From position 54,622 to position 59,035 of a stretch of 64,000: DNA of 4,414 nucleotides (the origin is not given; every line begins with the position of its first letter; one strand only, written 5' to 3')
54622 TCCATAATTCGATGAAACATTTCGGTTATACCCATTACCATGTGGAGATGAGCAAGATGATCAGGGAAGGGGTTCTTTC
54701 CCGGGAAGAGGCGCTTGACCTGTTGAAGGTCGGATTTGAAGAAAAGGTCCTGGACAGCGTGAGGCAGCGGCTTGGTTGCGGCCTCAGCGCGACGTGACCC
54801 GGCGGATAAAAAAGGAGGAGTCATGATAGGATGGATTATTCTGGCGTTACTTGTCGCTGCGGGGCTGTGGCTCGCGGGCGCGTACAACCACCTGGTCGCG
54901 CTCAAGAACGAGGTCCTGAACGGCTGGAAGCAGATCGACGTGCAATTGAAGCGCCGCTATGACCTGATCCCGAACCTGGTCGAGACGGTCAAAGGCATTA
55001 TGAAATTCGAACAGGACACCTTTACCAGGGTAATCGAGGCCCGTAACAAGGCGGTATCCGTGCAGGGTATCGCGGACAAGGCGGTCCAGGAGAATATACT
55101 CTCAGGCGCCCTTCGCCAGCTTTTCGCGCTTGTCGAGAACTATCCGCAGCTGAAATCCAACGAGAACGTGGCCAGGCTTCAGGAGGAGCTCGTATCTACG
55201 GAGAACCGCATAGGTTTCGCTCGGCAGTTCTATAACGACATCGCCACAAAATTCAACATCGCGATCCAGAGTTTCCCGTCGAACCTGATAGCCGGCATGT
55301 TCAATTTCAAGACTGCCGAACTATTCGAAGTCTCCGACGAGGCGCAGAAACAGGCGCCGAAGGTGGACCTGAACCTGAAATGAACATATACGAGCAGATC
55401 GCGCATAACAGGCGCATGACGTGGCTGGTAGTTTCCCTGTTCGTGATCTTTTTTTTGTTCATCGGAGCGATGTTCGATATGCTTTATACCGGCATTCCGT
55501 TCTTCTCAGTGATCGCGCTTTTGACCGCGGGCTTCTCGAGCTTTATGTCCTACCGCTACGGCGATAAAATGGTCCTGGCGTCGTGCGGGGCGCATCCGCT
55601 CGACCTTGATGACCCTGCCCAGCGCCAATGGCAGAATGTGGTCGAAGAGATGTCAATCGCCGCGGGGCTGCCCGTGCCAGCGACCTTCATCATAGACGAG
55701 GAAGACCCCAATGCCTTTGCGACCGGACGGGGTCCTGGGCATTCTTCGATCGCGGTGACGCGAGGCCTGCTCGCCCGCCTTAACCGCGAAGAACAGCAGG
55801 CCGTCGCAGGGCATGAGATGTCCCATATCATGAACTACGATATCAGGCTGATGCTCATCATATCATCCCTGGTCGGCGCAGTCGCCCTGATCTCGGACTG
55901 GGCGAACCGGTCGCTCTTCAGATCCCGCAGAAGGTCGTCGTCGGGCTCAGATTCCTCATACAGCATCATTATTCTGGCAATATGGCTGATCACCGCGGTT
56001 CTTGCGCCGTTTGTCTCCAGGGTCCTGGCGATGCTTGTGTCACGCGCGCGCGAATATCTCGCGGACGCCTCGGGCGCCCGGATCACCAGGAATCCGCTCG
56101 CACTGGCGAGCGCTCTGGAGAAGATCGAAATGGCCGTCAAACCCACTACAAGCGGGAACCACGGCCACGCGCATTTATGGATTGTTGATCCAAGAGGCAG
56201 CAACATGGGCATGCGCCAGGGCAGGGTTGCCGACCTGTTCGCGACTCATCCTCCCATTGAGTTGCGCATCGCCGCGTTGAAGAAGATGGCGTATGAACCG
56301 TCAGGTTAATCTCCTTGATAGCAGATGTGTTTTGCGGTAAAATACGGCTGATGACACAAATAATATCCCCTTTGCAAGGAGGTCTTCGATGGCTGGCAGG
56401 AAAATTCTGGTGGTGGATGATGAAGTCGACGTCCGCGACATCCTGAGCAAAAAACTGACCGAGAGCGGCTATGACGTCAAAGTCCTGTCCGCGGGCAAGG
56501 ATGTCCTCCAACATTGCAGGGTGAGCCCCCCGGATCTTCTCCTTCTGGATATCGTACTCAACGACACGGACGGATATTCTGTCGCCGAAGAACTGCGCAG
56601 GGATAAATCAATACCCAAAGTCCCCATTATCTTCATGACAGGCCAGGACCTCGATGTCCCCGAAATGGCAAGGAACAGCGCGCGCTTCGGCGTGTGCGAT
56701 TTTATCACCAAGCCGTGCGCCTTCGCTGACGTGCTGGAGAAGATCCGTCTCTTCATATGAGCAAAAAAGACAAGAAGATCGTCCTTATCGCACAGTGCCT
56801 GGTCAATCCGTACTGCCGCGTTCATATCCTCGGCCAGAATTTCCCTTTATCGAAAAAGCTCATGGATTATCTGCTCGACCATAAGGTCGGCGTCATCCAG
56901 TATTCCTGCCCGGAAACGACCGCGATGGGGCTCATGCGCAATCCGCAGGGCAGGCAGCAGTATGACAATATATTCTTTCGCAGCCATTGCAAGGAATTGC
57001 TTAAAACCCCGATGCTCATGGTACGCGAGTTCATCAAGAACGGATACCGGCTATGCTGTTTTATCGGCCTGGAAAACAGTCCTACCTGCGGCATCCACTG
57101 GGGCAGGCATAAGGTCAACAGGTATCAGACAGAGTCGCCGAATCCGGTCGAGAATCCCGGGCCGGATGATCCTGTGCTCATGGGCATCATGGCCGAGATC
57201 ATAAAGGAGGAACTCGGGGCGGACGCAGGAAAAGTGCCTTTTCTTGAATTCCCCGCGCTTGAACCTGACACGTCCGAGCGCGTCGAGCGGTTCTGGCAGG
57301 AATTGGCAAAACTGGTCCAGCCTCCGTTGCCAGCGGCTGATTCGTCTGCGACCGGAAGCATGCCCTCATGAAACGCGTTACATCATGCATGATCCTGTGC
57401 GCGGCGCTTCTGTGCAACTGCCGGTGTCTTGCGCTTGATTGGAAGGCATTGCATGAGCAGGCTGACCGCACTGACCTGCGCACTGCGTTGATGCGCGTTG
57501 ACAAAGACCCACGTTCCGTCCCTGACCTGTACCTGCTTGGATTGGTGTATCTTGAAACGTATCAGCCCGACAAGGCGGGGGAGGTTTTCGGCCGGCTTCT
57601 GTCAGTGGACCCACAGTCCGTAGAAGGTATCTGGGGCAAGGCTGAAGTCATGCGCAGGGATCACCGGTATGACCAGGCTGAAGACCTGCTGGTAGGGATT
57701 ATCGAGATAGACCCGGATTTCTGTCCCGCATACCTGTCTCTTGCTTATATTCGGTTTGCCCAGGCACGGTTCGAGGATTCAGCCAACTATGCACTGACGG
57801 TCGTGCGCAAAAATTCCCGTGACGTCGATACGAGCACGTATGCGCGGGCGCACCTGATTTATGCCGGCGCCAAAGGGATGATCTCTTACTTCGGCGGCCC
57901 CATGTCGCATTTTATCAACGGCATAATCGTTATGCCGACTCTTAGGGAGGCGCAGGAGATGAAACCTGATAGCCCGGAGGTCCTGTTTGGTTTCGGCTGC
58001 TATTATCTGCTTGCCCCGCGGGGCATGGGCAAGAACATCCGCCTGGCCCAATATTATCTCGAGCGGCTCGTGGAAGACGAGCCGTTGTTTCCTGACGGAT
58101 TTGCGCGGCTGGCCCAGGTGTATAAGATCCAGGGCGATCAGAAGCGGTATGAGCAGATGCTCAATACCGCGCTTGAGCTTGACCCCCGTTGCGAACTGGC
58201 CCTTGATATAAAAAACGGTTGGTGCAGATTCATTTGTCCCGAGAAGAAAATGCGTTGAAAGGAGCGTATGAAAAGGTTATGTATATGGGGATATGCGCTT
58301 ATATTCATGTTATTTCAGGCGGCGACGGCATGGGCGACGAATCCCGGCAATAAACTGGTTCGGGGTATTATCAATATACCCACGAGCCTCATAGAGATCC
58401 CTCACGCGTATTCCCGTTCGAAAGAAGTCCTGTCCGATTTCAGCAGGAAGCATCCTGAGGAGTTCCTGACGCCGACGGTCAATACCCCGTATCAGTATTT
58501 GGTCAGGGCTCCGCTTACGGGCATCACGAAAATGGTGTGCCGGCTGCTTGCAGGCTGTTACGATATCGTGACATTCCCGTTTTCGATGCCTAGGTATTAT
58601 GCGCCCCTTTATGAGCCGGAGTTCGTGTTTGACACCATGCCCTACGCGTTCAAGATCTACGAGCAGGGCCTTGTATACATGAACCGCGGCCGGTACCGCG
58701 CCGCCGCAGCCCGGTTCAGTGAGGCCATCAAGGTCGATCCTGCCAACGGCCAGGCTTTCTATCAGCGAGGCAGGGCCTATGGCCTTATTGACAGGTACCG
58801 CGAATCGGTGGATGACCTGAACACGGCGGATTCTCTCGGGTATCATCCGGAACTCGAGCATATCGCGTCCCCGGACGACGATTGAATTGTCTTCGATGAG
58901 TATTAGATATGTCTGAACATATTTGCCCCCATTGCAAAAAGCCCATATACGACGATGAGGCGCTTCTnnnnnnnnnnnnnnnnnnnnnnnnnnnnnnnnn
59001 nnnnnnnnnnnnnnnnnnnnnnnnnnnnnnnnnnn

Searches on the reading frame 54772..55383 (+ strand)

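Call 86: search_protein_families(library=pfam, proteins=[window:54772-55383:+], max_evalue=0.0001)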
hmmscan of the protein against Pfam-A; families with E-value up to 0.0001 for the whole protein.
window:54772-55383:+ (203 aa): 1 family
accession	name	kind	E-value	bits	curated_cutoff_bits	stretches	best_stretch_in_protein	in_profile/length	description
PF04011.17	LemA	-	6.7e-59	198.4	26.2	1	52-199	2-148/149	LemA family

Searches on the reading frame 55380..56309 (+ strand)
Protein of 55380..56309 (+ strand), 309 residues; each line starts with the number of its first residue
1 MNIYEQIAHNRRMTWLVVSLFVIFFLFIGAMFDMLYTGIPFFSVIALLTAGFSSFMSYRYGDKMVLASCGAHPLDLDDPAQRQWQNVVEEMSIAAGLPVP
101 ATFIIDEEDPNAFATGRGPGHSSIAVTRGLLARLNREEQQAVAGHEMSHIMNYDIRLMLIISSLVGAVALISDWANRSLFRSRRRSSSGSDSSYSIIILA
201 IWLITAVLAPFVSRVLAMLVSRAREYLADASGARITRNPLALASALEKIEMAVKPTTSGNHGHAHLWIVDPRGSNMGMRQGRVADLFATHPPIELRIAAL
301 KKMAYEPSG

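Call 86: search_protein_families(library=pfam, proteins=[window:55380-56309:+], max_evalue=0.0001)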
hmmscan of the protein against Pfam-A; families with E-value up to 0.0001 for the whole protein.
window:55380-56309:+ (309 aa): 1 family
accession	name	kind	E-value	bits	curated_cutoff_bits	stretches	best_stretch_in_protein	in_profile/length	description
PF01435.24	Peptidase_M48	-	6.7e-31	108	20.3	1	81-303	4-185/186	Peptidase family M48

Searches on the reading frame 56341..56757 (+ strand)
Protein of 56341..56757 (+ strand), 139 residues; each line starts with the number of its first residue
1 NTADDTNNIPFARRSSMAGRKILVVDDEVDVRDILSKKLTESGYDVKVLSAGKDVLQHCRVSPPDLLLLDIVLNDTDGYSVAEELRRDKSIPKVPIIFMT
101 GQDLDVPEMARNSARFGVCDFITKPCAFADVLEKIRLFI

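Call 86: search_protein_families(library=pfam, proteins=[window:56341-56757:+], max_evalue=0.0001)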
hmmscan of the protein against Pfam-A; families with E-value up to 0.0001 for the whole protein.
window:56341-56757:+ (139 aa): 1 family
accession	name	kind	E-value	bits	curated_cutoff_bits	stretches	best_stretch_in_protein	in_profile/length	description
PF00072.30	Response_reg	-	1.6e-23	83.4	30.2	1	22-136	1-111/111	Response regulator receiver domain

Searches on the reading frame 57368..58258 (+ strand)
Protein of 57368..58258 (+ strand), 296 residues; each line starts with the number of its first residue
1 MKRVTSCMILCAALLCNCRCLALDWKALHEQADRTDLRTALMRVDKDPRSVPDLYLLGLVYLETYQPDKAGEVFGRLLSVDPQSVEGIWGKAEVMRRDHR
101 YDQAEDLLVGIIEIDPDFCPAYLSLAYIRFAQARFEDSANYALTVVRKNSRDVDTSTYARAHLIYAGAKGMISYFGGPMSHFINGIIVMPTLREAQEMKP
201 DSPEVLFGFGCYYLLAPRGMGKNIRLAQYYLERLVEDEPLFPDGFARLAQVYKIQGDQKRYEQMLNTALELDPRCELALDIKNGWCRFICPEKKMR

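Call 86: search_protein_families(library=pfam, proteins=[window:57368-58258:+], max_evalue=0.0001)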
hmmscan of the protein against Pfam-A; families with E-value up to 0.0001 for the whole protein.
window:57368-58258:+ (296 aa): 7 families
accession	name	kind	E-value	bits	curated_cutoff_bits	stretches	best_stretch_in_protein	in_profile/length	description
PF13431.12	TPR_17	-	2e-13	49.9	24.4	0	45-70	7-32/34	Tetratricopeptide repeat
PF13428.12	TPR_14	-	1.1e-09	38.4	23.5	0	54-91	4-41/44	Tetratricopeptide repeat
PF14559.12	TPR_19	-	1.7e-09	38.3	25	1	62-125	2-64/68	Tetratricopeptide repeat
PF07719.23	TPR_2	-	2.2e-08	34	27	0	54-83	4-33/34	Tetratricopeptide repeat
PF13181.12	TPR_8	-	1e-07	32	25.7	0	246-274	5-33/34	Tetratricopeptide repeat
PF25062.1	ARM_TT21_N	-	9.6e-06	25.9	40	0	83-137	166-220/222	Tetratricopeptide repeat protein 21 N-terminal ARM repeat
PF13432.12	TPR_16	-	2.6e-05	25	32.7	0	55-116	1-62/65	Tetratricopeptide repeat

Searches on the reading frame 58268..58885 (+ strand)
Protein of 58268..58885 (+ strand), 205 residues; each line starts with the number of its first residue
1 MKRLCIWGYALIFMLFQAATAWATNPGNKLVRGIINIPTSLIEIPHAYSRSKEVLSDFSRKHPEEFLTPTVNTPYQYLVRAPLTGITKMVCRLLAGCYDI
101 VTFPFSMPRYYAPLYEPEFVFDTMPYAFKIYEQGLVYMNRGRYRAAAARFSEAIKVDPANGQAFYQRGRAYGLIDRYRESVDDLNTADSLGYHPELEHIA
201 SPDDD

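Call 86: search_protein_families(library=pfam, proteins=[window:58268-58885:+], max_evalue=0.0001)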
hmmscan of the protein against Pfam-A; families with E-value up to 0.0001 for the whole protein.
window:58268-58885:+ (205 aa): 5 families
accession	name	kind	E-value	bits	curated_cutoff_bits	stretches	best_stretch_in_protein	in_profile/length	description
PF13414.12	TPR_11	-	2.7e-07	30.6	26.8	1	134-172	1-39/42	TPR repeat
PF13432.12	TPR_16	-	8.5e-07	29.8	32.7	1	131-171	1-41/65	Tetratricopeptide repeat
PF07719.23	TPR_2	-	1.3e-06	28.5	27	0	131-160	5-34/34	Tetratricopeptide repeat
PF00515.34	TPR_1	-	4.1e-06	26.8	27.8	0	131-160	5-34/34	Tetratricopeptide repeat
PF13181.12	TPR_8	-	5.7e-05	23.4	25.7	0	131-160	5-34/34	Tetratricopeptide repeat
